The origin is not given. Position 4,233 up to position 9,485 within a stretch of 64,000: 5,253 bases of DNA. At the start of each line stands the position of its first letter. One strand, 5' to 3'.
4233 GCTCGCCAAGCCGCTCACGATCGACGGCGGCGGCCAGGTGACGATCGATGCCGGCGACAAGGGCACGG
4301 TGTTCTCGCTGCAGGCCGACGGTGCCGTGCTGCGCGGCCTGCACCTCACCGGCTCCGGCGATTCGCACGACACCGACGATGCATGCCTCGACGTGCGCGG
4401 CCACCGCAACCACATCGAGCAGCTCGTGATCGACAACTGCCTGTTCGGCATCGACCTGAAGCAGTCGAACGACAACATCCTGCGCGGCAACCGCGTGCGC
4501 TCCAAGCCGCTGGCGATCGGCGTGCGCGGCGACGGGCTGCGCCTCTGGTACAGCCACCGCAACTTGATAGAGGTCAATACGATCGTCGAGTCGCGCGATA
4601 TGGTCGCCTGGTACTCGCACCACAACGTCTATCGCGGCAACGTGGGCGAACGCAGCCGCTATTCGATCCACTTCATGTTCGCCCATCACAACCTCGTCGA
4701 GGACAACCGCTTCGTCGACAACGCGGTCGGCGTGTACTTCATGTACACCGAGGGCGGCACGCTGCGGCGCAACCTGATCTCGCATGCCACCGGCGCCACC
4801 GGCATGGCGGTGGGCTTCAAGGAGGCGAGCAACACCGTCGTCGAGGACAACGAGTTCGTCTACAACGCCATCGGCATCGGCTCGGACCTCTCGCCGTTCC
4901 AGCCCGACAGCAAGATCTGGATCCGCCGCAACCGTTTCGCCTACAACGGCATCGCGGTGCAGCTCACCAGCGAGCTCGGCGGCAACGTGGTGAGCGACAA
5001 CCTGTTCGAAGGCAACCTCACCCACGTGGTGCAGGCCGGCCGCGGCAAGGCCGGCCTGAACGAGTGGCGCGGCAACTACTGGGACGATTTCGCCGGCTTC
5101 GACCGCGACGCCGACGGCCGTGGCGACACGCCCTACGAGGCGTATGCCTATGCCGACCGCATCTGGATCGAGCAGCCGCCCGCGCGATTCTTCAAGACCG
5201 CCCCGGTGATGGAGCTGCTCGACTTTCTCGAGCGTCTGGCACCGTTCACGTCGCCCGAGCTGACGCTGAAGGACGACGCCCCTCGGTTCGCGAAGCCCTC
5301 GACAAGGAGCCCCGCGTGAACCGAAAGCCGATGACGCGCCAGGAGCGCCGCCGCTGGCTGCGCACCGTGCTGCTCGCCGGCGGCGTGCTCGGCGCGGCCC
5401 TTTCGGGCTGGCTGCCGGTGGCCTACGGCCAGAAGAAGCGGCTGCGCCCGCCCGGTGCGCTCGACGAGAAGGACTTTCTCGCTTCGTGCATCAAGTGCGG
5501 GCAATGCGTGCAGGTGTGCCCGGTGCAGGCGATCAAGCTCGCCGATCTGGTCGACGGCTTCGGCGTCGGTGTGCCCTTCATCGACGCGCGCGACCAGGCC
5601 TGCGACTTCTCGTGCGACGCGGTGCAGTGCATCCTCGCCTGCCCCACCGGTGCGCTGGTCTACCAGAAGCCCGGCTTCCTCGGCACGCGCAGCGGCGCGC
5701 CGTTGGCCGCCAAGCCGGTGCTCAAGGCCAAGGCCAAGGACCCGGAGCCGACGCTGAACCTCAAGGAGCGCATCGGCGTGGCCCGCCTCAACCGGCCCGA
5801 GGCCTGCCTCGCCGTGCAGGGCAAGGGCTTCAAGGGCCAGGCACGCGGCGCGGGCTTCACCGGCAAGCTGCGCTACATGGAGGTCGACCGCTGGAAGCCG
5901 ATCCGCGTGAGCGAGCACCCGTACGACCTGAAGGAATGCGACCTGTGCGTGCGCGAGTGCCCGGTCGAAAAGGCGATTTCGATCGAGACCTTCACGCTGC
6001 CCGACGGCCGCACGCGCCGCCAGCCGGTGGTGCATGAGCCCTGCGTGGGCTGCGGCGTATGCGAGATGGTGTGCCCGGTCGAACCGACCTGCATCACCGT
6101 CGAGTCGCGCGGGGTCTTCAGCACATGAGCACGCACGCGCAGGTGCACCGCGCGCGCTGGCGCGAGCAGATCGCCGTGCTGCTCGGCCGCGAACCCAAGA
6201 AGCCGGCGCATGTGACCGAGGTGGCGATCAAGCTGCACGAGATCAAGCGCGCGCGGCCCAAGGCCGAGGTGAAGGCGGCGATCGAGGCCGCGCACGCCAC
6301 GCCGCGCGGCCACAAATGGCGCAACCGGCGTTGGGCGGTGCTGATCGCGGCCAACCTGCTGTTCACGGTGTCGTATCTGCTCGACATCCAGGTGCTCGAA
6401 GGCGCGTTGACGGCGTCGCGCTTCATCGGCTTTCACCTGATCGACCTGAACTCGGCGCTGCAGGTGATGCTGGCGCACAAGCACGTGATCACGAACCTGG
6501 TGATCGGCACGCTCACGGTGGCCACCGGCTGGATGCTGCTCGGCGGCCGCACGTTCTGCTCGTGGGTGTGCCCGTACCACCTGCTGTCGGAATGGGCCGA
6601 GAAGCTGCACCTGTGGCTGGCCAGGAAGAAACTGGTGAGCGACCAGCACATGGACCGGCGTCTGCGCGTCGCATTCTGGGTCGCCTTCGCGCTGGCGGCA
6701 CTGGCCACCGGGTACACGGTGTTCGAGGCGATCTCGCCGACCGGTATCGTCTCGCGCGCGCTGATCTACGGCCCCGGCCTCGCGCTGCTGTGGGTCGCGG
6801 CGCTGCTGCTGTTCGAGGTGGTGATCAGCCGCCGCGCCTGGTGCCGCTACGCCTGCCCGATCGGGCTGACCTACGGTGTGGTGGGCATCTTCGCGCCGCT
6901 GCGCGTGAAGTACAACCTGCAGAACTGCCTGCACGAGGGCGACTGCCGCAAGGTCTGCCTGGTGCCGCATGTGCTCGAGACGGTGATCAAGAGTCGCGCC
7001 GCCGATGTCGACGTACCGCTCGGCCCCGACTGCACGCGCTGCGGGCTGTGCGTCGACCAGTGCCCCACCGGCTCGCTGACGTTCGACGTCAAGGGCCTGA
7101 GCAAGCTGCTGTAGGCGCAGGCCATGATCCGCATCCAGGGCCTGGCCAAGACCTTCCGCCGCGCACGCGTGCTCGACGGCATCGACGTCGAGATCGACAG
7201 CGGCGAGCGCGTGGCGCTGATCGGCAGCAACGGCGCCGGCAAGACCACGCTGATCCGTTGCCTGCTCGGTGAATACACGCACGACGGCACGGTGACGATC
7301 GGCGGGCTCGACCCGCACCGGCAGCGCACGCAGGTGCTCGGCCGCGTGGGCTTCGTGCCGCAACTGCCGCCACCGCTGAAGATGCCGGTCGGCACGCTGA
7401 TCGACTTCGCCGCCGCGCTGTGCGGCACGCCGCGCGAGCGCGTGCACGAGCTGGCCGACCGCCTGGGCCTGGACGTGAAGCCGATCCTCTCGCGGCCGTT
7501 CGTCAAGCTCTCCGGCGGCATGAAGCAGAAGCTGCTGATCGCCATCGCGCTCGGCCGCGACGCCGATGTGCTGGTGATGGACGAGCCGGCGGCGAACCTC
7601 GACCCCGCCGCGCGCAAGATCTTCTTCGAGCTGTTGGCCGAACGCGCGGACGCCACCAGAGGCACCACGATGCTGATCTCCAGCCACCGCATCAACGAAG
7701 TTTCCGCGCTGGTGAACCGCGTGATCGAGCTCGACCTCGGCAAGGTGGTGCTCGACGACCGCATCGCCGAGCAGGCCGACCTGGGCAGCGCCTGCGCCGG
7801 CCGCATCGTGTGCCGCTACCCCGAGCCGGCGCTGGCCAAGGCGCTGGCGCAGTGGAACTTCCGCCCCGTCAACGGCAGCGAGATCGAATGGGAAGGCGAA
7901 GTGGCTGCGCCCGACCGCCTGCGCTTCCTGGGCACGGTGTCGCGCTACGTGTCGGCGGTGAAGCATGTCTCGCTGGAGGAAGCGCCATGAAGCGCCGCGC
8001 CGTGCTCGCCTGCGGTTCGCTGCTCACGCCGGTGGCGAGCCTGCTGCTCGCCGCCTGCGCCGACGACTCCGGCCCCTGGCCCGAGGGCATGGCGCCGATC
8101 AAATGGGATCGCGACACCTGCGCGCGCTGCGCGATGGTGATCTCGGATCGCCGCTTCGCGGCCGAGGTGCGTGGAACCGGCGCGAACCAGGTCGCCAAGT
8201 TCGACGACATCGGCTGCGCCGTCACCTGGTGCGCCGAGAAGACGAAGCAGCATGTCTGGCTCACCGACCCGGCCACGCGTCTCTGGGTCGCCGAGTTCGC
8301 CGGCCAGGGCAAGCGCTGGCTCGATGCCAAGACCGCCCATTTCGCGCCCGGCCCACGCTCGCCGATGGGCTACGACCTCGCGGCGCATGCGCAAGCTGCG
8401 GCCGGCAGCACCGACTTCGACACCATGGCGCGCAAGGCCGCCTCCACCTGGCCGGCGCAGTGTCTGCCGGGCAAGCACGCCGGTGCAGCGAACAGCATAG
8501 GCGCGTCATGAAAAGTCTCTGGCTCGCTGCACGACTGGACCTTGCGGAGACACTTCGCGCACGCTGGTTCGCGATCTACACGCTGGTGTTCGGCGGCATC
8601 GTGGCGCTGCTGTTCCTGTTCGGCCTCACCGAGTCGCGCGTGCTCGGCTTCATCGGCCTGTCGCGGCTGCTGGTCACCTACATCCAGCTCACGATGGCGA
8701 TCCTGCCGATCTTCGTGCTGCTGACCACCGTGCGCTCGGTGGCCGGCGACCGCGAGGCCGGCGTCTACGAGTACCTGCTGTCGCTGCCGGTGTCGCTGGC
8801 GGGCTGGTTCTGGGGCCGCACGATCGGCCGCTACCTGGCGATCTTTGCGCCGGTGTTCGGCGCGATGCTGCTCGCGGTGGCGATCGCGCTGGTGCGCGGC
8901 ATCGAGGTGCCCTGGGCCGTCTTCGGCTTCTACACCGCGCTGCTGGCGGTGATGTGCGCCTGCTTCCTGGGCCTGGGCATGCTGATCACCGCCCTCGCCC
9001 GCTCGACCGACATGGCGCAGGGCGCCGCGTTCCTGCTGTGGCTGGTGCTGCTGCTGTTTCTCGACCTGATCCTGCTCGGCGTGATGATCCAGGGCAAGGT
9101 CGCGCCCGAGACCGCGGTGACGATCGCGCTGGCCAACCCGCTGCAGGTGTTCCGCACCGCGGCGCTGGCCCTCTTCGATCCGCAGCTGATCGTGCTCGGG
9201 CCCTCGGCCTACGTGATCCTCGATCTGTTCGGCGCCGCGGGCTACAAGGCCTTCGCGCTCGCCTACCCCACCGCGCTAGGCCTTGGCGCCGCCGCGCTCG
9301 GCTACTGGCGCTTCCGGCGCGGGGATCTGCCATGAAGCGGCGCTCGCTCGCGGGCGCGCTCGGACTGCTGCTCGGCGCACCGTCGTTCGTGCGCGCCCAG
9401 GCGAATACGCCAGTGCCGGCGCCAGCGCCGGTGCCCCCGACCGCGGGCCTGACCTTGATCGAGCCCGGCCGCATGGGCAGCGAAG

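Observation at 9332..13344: nos operon extended by TlpA-like thioredoxin, a second NosD, SCO1 and an FccB-like sulfide-dehydrogenase flavoprotein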

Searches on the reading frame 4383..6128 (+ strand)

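Call 9: search_protein_families(library=pfam, proteins=[window:4383-6128:+], max_evalue=0.01)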
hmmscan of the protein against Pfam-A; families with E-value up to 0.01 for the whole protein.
window:4383-6128:+ (581 aa): 13 families
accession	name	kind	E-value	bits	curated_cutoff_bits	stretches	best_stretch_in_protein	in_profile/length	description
PF12838.12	Fer4_7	-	2.3e-14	54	27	2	368-424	1-52/52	4Fe-4S dicluster domain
PF00037.32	Fer4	-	3.1e-12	46.2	21.1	2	368-385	7-24/24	4Fe-4S binding domain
PF12837.12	Fer4_6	-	1.2e-08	35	25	2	368-384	8-24/24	4Fe-4S binding domain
PF13484.11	Fer4_16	-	2.3e-08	35.1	30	1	369-387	2-20/66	4Fe-4S double cluster binding domain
PF14697.11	Fer4_21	-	4.8e-08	33.4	35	1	545-572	32-58/59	4Fe-4S dicluster domain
PF13187.11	Fer4_9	-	5.5e-08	33.2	27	3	365-384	33-52/52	4Fe-4S dicluster domain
PF13237.11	Fer4_10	-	3.6e-06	27.3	25.5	1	518-565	11-53/53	4Fe-4S dicluster domain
PF25160.1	LdpA_Fe-S-bd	-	1.2e-05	25.5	27.6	1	356-387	14-46/49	LdpA Fe-S cluster-binding domain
PF12800.12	Fer4_4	-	1.8e-05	25.1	24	1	368-381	3-16/17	4Fe-4S binding domain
PF13183.11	Fer4_8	-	1.9e-05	25.6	27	1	363-381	48-66/68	4Fe-4S dicluster domain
PF13534.11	Fer4_17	-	3.9e-05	24.5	22.2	0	358-381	35-58/61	4Fe-4S dicluster domain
PF12797.12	Fer4_2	-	6.3e-05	23.1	24.5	2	549-566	5-22/22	4Fe-4S binding domain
PF12798.12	Fer4_3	-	0.00017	22.6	27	1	369-383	1-15/15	4Fe-4S binding domain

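Call 10: search_protein_families(library=ncbifam, proteins=[window:4383-6128:+], max_evalue=0.001)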
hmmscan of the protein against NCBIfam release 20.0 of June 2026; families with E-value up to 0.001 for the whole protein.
window:4383-6128:+ (581 aa): 21 families
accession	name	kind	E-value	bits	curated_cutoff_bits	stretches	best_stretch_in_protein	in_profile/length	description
NF007012.0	PRK09476.1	equivalog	9.7e-36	123.2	269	2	315-479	4-143/254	ferredoxin-type protein NapG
TIGR00397.1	mauM_napG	subfamily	2.7e-29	102.3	178.85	2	330-426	18-111/213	MauM/NapG family ferredoxin-type protein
TIGR00402.1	napF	equivalog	3.1e-11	43.4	102.2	1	351-427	19-86/149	ferredoxin-type protein NapF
NF042909.1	FMH_DH_FwdF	exception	3e-09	36.4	375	1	368-430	226-279/336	tungsten-dependent formylmethanofuran dehydrogenase subunit FwdF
TIGR01971.1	NuoI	subfamily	1.1e-07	31.5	113.05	1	519-571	47-100/121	NADH-quinone oxidoreductase, chain I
TIGR02512.1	FeFe_hydrog_A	subfamily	1.7e-07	30.5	405.95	1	367-390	50-73/375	[FeFe] hydrogenase, group A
NF004538.0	PRK05888.1-4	equivalog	9.4e-06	25.3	135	0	519-570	66-118/162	NADH-quinone oxidoreductase subunit NuoI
NF006076.0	PRK08222.1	equivalog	1.4e-05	25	270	0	365-388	71-94/181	hydrogenase 4 subunit H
NF040684.1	PorD_Arch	equivalog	1.8e-05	24.7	120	0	369-386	64-81/85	pyruvate synthase subunit PorD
NF038196.1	ferrodoxin_EFR1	subfamily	5.2e-05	23.4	75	0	367-429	184-233/242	EFR1 family ferrodoxin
NF040763.1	FeFe_hydrog_A6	exception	0.00011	20.7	765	1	367-387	188-208/571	NADH-dependent [FeFe] hydrogenase, group A6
TIGR01945.1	rnfC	subfamily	0.00012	20.7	245.95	0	364-382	360-378/435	RnfABCDGE type electron transport complex subunit C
NF007382.0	PRK09898.1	equivalog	0.00014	21.4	213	0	522-575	131-177/208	ferredoxin-like protein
NF043039.1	HgcAB_like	equivalog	0.00026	20.7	285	1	324-425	256-349/350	HgcAB-like fusion protein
NF058577.1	FdxA_fam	equivalog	0.00035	20.7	65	0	518-567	11-51/52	4Fe-4S ferredoxin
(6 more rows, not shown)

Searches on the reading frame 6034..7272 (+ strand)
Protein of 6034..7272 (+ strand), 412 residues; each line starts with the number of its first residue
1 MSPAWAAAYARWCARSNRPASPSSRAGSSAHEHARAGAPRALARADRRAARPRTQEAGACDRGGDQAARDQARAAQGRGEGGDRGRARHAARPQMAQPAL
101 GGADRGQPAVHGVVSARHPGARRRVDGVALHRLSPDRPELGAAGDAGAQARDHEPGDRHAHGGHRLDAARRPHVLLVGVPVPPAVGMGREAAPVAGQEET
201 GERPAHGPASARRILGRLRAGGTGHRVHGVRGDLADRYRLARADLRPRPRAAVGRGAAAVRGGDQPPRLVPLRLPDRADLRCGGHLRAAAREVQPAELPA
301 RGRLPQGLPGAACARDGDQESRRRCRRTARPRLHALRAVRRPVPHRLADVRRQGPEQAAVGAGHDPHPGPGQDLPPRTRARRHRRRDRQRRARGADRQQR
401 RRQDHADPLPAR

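Call 9: search_protein_families(library=pfam, proteins=[window:6034-7272:+], max_evalue=0.01)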
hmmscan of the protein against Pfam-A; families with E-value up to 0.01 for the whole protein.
window:6034-7272:+ (412 aa): 0 families

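Call 10: search_protein_families(library=ncbifam, proteins=[window:6034-7272:+], max_evalue=0.001)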
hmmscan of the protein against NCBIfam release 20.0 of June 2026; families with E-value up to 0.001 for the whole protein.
window:6034-7272:+ (412 aa): 0 families

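Call 16: search_protein_families(library=pfam, proteins=[window:6059-7114:+], max_evalue=0.01)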
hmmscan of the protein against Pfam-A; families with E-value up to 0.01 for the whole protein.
window:6059-7114:+ (351 aa): 10 families
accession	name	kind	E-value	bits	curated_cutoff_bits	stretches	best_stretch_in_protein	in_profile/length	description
PF12801.12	Fer4_5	-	6.9e-13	48.8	22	2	149-190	7-44/48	4Fe-4S binding domain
PF12838.12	Fer4_7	-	1.2e-06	29.3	27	1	325-344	2-21/52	4Fe-4S dicluster domain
PF00037.32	Fer4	-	6.3e-05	23.1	21.1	1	324-340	7-23/24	4Fe-4S binding domain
PF13237.11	Fer4_10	-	0.00084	19.7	25.5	1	283-336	2-53/53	4Fe-4S dicluster domain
PF12800.12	Fer4_4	-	0.0023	18.6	24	1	325-338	4-17/17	4Fe-4S binding domain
PF14697.11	Fer4_21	-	0.0027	18.2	35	1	288-337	6-53/59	4Fe-4S dicluster domain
PF13187.11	Fer4_9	-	0.003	18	27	0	294-338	6-50/52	4Fe-4S dicluster domain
PF13484.11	Fer4_16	-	0.0048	18.1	30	1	325-341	2-18/66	4Fe-4S double cluster binding domain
PF13183.11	Fer4_8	-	0.0058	17.6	27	0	324-338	4-18/68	4Fe-4S dicluster domain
PF13534.11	Fer4_17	-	0.0087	17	22.2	0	325-338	2-15/61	4Fe-4S dicluster domain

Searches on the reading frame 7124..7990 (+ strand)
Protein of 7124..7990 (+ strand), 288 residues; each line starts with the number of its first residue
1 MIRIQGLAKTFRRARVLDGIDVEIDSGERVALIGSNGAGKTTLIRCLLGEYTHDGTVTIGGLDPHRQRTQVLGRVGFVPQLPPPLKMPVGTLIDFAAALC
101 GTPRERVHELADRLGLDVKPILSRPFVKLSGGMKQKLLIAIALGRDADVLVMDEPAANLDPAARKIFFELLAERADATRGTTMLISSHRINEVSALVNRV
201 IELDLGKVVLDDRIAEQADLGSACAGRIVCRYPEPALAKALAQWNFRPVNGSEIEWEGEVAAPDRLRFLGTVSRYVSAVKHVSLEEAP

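Call 9: search_protein_families(library=pfam, proteins=[window:7124-7990:+], max_evalue=0.01)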
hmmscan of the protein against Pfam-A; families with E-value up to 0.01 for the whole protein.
window:7124-7990:+ (288 aa): 10 families
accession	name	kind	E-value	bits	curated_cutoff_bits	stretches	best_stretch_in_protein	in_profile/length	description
PF00005.33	ABC_tran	-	6e-25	88.9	25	1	17-156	1-136/137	ABC transporter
PF13304.12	AAA_21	-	1.1e-14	55.6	27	2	125-189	234-299/304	AAA domain, putative AbiEii toxin, Type IV TA system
PF02463.25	SMC_N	-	6.9e-06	26.1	40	0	128-194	136-203/220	RecF/RecN/SMC N terminal domain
PF13191.12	AAA_16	-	3.9e-05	24.7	32.6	1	24-175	21-124/167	AAA ATPase domain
PF13401.12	AAA_22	-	6.3e-05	23.7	27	1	30-176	8-109/130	AAA domain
PF13175.12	AAA_15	-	0.0011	19.1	32.1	0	23-47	20-43/374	AAA ATPase domain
PF01695.23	IstB_IS21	-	0.0028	17.6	24.1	0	147-196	154-202/238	IstB-like ATP binding protein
PF13555.12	AAA_29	-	0.003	17.7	27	1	18-44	13-39/61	P-loop containing region of AAA domain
PF13476.12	AAA_23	-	0.0091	17.1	27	0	30-47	22-39/201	AAA domain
PF02367.23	TsaE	-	0.0099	16.3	26.6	0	24-57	18-51/128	Threonylcarbamoyl adenosine biosynthesis protein TsaE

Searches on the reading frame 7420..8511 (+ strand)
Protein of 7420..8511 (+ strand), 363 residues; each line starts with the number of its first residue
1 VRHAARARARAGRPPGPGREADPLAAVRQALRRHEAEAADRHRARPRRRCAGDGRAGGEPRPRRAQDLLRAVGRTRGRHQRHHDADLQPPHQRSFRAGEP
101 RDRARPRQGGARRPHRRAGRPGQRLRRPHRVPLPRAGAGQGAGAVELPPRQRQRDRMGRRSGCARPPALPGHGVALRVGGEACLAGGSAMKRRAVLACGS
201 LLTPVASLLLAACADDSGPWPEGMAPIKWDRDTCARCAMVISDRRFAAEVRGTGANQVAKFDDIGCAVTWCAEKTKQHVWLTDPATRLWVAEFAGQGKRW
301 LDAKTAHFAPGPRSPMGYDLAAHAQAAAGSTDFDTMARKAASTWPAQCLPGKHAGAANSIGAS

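Call 16: search_protein_families(library=pfam, proteins=[window:7420-8511:+], max_evalue=0.01)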
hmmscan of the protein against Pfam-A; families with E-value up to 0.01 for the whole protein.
window:7420-8511:+ (363 aa): 1 family
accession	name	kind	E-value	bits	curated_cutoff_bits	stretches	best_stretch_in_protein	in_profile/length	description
PF05573.18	NosL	-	5.5e-06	27.2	24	1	230-328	6-108/131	NosL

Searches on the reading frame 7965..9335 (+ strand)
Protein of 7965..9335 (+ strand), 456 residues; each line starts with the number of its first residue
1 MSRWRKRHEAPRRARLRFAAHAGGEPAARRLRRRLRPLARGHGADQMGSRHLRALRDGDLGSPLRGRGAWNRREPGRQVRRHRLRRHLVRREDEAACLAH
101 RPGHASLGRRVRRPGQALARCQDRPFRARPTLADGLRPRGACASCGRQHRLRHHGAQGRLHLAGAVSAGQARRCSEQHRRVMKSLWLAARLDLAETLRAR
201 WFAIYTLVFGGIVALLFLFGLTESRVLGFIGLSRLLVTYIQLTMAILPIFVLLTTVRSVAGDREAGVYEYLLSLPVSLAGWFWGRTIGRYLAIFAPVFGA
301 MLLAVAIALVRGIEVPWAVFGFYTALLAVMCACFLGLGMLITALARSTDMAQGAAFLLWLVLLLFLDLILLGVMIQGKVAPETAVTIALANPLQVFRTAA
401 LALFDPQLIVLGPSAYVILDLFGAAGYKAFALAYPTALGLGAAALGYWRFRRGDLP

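Call 9: search_protein_families(library=pfam, proteins=[window:7965-9335:+], max_evalue=0.01)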
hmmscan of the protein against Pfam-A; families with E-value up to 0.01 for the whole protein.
window:7965-9335:+ (456 aa): 3 families
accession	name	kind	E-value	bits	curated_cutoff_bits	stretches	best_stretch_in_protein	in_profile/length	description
PF12679.13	ABC2_membrane_2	-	8.5e-18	65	27.2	1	189-455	4-283/283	ABC-2 family transporter protein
PF12698.13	ABC2_membrane_3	-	2.1e-09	37.4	31.6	1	240-396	165-311/347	ABC-2 family transporter protein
PF01061.29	ABC2_membrane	-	0.0001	22.3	26.9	1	209-396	25-202/211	ABC-2 type transporter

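Call 10: search_protein_families(library=ncbifam, proteins=[window:7965-9335:+], max_evalue=0.001)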
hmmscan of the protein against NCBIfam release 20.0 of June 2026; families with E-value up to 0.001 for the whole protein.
window:7965-9335:+ (456 aa): 0 families

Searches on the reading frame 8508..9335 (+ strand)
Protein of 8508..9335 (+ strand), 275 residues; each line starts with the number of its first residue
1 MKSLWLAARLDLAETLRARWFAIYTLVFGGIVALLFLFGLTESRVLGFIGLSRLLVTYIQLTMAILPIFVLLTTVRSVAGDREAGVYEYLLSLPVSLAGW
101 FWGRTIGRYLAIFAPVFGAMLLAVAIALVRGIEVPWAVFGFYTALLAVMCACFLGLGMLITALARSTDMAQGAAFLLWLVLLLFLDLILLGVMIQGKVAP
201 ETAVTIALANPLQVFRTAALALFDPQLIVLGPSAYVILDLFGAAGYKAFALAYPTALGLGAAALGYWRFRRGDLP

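Call 16: search_protein_families(library=pfam, proteins=[window:8508-9335:+], max_evalue=0.01)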
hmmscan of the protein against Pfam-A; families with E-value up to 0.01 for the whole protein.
window:8508-9335:+ (275 aa): 3 families
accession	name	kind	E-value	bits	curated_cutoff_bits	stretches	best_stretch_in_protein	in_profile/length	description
PF12679.13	ABC2_membrane_2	-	2.9e-18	66.6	27.2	1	8-274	4-283/283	ABC-2 family transporter protein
PF12698.13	ABC2_membrane_3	-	3.9e-10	39.8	31.6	1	59-215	165-311/347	ABC-2 family transporter protein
PF01061.29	ABC2_membrane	-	1.5e-05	25.1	26.9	1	28-215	25-202/211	ABC-2 type transporter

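Call 74: find_related_loci(query=window:8508-9332:+, collection=metagenome_contigs, flank=10000)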
Query window:8508-9332:+ (275 aa) in metagenome_contigs; peptide patterns used: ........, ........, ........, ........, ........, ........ (x = any residue, [..] = any of these).
485 stretches matched a pattern; 400 encode a relative of the query (tblastn E <= 1e-3); the best 80 are kept; 80 distinct loci.
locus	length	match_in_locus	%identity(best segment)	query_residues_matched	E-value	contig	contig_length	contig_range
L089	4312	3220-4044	86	1-275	3e-147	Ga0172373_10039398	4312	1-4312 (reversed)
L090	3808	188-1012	85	1-275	2e-147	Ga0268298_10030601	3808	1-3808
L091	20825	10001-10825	85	1-275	2e-143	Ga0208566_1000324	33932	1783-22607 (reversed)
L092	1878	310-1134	85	1-275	2e-154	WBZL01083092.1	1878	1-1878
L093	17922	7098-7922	87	1-275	2e-143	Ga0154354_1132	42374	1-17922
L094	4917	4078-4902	85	1-275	8e-145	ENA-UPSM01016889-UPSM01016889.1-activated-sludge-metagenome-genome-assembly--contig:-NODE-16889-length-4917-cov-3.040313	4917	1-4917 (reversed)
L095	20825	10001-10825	85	1-275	7e-143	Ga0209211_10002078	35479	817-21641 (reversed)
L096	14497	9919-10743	85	1-275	6e-143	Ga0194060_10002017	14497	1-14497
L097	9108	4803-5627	86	1-275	3e-143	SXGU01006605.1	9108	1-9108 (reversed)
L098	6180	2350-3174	86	1-275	4e-143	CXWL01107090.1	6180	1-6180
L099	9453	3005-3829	86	1-275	9e-143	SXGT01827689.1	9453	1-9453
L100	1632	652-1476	84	1-275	1e-154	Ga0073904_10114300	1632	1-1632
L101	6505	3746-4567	85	2-275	2e-142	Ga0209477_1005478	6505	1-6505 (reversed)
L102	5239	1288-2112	84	1-275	9e-144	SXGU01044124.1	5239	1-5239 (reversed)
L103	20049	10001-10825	84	1-275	2e-142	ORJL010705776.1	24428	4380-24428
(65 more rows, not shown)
